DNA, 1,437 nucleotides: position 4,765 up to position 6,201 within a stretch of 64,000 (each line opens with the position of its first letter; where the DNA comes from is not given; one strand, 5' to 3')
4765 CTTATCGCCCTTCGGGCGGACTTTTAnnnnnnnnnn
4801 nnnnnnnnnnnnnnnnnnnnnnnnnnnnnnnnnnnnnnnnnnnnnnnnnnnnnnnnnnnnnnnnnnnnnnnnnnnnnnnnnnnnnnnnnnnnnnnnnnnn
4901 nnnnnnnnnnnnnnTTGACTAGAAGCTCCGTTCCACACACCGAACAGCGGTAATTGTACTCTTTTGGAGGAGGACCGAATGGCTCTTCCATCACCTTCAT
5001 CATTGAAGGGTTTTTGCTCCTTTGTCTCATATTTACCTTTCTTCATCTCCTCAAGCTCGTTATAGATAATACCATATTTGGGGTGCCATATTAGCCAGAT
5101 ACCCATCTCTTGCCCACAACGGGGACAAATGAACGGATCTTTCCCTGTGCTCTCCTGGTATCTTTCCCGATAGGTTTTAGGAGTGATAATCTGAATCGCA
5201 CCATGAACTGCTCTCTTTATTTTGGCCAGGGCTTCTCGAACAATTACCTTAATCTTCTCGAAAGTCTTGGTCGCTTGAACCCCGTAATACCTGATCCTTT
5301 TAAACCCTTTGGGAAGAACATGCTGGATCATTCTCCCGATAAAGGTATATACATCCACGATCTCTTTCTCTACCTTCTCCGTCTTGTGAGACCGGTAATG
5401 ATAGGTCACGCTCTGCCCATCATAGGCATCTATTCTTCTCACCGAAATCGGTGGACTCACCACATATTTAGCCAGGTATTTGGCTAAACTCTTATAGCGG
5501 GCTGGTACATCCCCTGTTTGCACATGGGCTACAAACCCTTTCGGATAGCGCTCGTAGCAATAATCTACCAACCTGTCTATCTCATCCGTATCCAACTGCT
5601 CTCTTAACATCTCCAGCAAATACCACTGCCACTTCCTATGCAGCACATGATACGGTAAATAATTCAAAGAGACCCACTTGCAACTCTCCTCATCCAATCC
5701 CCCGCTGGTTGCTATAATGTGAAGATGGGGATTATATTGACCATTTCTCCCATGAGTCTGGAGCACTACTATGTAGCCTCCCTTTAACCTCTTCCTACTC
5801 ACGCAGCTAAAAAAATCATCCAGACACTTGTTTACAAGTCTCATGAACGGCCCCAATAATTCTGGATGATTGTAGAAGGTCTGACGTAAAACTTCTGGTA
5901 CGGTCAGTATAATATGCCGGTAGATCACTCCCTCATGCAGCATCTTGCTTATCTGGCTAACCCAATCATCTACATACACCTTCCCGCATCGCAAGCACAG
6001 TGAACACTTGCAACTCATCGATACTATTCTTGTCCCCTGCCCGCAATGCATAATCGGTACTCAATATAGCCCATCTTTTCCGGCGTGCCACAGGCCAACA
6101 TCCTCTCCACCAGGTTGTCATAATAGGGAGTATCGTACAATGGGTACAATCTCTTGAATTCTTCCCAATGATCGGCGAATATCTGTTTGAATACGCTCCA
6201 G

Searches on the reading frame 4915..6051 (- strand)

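Call 17: search_protein_families(library=pfam, proteins=[window:4915-6051:-], max_evalue=0.00001)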
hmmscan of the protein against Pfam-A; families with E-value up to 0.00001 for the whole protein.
window:4915-6051:- (379 aa): 2 families
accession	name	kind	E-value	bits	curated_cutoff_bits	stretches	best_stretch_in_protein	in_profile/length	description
PF04986.18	Y2_Tnp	-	2.7e-35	122.5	20.9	1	92-260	1-177/183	Putative transposase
PF14319.11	Zn_Tnp_IS91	-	3.8e-09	36.9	26.3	1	2-51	43-90/90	Transposase zinc-binding domain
